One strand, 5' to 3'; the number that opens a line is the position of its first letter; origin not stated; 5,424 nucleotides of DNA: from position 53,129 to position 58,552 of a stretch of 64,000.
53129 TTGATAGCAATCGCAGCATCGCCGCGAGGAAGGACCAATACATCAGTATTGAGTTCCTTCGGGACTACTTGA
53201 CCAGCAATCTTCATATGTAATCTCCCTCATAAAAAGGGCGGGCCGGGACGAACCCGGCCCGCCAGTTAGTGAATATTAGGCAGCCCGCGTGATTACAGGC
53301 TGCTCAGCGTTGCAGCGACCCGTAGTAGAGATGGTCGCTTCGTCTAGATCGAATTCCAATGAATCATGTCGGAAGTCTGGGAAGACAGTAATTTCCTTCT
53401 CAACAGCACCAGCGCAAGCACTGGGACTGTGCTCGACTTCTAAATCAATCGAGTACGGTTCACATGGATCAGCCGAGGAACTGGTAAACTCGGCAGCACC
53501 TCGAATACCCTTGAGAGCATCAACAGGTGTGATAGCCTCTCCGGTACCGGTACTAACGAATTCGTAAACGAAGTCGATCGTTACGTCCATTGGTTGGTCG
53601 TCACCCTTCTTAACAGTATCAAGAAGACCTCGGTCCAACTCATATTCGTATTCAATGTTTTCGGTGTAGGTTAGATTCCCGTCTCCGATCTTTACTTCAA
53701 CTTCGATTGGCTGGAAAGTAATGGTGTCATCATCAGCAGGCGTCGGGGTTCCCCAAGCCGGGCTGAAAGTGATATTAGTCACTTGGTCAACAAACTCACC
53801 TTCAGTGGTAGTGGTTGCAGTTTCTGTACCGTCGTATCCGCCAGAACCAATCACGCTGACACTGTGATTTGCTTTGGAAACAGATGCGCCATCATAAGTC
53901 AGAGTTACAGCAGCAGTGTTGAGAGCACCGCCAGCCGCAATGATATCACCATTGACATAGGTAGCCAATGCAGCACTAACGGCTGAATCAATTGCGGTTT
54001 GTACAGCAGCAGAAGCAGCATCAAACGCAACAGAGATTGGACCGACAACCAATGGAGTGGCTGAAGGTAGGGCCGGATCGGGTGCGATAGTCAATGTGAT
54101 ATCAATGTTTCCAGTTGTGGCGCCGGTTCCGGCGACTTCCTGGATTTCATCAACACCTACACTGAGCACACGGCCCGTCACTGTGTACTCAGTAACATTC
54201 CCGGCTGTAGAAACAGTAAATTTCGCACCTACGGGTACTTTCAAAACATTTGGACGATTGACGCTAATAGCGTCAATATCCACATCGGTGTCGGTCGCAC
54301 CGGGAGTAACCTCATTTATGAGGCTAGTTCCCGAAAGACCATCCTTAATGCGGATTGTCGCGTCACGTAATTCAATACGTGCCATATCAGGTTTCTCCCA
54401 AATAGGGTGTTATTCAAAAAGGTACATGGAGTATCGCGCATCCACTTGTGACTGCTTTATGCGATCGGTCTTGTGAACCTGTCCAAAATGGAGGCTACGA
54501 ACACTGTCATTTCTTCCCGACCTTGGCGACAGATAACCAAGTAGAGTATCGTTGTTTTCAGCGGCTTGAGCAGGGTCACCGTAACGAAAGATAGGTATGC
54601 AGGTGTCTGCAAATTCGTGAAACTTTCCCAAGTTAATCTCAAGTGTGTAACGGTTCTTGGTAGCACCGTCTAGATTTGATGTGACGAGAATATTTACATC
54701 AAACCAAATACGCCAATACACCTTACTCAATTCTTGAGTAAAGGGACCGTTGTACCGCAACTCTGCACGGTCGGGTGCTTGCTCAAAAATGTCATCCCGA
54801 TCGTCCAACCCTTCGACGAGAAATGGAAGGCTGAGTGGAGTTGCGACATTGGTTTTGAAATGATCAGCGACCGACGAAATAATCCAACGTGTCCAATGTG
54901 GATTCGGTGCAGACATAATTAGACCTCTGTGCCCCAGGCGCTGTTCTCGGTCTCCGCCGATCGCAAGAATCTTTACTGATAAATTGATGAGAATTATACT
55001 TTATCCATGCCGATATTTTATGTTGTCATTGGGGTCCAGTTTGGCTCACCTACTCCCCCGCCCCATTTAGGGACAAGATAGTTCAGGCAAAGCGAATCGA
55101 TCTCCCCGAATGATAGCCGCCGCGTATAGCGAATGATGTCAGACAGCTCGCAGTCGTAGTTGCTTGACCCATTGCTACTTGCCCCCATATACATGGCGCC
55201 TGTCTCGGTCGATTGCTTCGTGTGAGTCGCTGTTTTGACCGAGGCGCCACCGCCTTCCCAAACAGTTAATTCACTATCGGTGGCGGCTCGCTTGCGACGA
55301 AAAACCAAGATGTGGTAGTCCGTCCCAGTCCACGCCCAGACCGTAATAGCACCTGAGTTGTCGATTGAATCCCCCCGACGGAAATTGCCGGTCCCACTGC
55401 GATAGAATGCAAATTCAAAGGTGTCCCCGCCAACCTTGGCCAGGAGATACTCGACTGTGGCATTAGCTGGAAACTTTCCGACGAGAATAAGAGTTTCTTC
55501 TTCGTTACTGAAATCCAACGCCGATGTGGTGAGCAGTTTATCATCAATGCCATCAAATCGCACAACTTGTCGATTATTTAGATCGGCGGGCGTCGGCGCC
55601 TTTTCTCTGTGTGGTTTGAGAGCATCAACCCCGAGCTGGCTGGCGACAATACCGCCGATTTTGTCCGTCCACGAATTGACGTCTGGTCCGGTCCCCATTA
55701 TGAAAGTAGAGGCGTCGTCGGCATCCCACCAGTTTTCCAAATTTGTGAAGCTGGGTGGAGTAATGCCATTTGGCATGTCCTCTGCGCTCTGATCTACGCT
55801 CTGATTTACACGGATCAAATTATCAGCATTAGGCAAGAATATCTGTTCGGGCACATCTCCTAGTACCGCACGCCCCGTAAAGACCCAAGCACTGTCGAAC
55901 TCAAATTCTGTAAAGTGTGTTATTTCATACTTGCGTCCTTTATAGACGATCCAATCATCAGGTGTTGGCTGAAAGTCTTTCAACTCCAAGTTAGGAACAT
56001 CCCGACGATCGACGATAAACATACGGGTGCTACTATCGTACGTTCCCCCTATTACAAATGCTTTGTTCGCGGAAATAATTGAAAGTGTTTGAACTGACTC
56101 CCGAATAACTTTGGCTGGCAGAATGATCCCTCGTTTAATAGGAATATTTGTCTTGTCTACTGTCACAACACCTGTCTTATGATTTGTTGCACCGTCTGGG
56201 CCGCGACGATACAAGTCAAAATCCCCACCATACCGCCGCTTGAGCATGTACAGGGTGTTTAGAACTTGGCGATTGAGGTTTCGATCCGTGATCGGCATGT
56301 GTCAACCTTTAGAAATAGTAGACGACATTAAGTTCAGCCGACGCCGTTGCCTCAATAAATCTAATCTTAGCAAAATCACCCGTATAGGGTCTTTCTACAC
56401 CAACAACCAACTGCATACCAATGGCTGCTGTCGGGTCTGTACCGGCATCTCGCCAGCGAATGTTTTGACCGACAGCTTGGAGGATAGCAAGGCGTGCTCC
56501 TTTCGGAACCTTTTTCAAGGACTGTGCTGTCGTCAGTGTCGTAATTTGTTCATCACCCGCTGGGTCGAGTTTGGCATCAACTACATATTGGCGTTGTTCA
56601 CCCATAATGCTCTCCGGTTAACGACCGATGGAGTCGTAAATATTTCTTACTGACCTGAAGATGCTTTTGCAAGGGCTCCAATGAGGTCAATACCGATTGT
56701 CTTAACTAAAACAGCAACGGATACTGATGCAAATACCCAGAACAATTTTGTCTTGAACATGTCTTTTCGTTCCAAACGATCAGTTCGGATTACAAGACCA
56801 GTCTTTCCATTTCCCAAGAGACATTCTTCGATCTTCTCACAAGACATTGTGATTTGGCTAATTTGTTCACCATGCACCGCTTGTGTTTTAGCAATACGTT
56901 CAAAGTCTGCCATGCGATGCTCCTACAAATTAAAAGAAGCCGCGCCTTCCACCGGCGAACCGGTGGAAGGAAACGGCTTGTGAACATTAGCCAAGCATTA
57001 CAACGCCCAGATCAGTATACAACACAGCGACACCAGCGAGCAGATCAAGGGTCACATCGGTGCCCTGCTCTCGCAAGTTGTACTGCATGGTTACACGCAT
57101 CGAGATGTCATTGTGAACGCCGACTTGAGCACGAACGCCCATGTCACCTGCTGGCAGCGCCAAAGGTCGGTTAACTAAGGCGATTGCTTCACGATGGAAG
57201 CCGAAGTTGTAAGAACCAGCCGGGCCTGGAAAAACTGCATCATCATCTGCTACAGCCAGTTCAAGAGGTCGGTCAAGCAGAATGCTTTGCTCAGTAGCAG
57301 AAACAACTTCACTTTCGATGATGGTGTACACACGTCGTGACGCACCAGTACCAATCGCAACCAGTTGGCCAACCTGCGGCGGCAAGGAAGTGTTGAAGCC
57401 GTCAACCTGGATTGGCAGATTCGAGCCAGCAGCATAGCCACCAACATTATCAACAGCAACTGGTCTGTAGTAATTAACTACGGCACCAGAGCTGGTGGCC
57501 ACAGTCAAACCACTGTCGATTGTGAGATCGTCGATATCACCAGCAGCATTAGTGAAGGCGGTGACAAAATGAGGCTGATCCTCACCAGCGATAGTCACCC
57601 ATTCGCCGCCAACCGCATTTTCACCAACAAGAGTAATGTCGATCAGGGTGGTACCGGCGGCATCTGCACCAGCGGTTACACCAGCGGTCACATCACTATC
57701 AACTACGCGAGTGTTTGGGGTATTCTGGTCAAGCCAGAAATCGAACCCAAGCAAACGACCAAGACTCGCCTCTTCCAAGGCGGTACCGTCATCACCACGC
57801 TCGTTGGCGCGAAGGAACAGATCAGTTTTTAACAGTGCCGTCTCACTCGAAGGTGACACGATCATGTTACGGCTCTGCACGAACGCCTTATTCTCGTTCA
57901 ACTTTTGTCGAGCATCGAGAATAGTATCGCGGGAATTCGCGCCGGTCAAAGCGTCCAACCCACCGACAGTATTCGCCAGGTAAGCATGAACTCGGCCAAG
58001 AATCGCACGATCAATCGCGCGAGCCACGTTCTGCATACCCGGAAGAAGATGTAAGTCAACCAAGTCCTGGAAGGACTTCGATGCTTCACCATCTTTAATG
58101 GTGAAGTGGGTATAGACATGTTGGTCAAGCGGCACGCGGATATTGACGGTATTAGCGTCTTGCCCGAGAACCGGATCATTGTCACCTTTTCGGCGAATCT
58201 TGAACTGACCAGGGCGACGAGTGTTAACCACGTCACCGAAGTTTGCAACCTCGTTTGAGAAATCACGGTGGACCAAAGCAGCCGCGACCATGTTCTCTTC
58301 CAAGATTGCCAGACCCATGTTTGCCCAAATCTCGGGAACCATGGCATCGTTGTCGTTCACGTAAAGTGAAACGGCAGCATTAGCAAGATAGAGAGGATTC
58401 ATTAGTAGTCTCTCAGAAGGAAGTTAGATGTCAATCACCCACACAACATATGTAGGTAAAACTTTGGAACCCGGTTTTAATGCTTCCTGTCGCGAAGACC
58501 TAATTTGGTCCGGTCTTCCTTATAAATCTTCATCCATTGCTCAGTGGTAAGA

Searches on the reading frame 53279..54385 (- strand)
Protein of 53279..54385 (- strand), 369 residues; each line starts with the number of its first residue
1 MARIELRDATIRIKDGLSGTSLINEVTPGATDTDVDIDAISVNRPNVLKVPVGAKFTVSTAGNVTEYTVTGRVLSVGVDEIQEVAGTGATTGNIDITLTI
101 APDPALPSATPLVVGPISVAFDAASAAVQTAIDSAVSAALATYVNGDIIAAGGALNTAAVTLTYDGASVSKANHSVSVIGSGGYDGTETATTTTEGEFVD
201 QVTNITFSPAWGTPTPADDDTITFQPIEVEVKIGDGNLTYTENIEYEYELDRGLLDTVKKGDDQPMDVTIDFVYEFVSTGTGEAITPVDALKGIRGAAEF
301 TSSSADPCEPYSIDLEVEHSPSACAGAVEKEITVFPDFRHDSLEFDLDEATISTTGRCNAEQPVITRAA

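Call 46: search_protein_families(library=phrogs, proteins=[window:53279-54385:-], max_evalue=0.001)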
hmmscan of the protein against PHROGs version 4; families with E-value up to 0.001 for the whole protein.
window:53279-54385:- (369 aa): 0 families

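Call 64: search_protein_families(library=pfam, proteins=[window:53279-54385:-], max_evalue=0.01)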
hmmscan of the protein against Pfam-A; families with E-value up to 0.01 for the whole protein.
window:53279-54385:- (369 aa): 0 families

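Call 77: search_solved_structures(query=window:53279-54385:-, max_evalue=1)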
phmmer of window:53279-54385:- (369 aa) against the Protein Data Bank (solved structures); distinct sequences matched with E-value up to 1: 4.
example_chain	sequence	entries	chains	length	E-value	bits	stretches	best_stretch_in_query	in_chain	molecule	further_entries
6lxh_A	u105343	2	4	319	0.087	15.3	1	173-248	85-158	Ser-Asp rich fibrinogen-binding, bone sialoprotein-binding protein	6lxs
6leb_A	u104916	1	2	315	0.13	14.7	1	173-253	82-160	Ser-Asp rich fibrinogen-binding, bone sialoprotein-binding protein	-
8cxj_D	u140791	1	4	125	0.61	12.5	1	221-316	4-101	Surface protein R28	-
8bl3_A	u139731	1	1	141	0.9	11.9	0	225-251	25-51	scIg12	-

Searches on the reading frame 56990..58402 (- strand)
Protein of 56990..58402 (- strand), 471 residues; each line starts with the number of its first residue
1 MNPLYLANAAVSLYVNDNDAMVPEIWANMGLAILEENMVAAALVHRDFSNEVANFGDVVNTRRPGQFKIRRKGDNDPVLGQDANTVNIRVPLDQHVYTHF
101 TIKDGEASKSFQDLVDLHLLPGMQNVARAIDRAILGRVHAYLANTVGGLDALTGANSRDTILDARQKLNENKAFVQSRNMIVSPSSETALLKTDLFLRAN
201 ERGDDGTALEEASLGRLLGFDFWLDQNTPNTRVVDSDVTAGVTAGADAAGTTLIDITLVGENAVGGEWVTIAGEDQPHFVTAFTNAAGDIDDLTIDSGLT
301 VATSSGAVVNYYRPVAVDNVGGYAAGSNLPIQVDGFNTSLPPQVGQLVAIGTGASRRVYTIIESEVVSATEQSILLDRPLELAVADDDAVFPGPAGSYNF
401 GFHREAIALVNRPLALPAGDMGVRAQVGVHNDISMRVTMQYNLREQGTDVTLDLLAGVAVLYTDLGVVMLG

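Call 46: search_protein_families(library=phrogs, proteins=[window:56990-58402:-], max_evalue=0.001)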
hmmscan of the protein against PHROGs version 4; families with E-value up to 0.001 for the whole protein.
window:56990-58402:- (471 aa): 2 families
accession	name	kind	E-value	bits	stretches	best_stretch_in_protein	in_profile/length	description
phrog_283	-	head and packaging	7.6e-49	168.1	1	19-471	6-383/385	major head protein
phrog_267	-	head and packaging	6.2e-21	76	1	15-251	34-283/410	major head protein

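Call 52: search_dna_similar(query=window:56990-58402:-, collection=phages, mode=protein, max_evalue=0.00001, max_rows=15)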
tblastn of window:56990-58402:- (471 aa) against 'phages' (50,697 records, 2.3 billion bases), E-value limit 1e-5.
Records with a match: 103; places in all: 103; records where one place covers at least 80% of the query: 0.
Best place of each record, by identity: <60% 103.
By first word of the organism name: Vibrio 41; Mycobacterium 27; Streptomyces 15; Clostridium 10; Gordonia 3; Microbacterium 2; Corynebacterium 1; Microcystis 1; Caudoviricetes 1; Pseudanabaena 1; and 1 more.
By host as written in the record: Mycobacterium smegmatis mc2 155 19; Vibrio parahaemolyticus 15; Clostridium perfringens 9; Mycobacterium smegmatis mc#155 6; Vibrio alginolyticus 4; Streptomyces lividans JI 1326 4; Vibrio vulnificus 3; Gordonia rubripertincta NRRL B-16540 3; and 31 more.
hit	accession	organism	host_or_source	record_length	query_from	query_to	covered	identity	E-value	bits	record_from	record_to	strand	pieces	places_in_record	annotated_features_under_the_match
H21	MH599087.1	Vibrio phage R01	Vibrio sp.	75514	12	351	72%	25.9%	1e-7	61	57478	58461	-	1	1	major capsid protein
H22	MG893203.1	Vibrio phage VP06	Vibrio parahaemolyticus YAS1206-16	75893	12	311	64%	26.6%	9e-8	61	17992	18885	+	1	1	coat protein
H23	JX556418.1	Vibrio phage vB_VpaS_MAR10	Vibrio parahaemolyticus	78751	12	311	64%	26.6%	1e-7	61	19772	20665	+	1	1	major capsid protein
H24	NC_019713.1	Vibrio phage vB_VpaS_MAR10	Vibrio parahaemolyticus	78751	12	311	64%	26.6%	1e-7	61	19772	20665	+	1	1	major head protein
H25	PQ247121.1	Vibrio phage vB_VneS_S3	Vibrio neocaledonicus NC470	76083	12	311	64%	26.6%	7e-7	58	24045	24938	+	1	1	major capsid protein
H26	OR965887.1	Vibrio phage VpP2 MP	Vibrio parahaemolyticus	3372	11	311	64%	26.5%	5e-8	61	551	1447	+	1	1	major head protein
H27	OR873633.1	Vibrio phage VpP1 MP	Vibrio parahaemolyticus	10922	11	311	64%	26.5%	6e-8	61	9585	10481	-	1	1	major head protein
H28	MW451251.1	Vibrio phage TY21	Vibrio parahaemolyticus TY21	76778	11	311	64%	26.5%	6e-8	61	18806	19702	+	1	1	record has no annotation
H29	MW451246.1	Vibrio phage VP11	Vibrio parahaemolyticus VP11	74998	11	311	64%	26.5%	6e-8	61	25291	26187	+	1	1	record has no annotation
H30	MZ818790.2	Vibrio phage OPA17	Vibrio campbellii HY01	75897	11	311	64%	26.5%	6e-8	61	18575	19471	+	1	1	hypothetical protein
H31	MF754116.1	Vibrio phage vB_VpaS_KF6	Vibrio parahaemolyticus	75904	11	311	64%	26.5%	6e-8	61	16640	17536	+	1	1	major capsid protein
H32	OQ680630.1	Vibrio phage PG288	Vibrio parahaemolyticus G855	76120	11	311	64%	26.5%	6e-8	61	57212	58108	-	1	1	major capsid protein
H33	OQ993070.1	Vibrio phage VPy01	Vibrio parahaemolyticus NCCP 13714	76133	11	311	64%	26.5%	6e-8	61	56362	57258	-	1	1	major capsid protein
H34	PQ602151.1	Vibrio phage PVA3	Vibrio alginolyticus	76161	11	311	64%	26.5%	6e-8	61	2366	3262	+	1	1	major capsid protein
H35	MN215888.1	Vibrio phage vB_VpaS_HCMJ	Vibrio parahaemolyticus AKM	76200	11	311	64%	26.5%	6e-8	61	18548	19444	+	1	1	major capsid protein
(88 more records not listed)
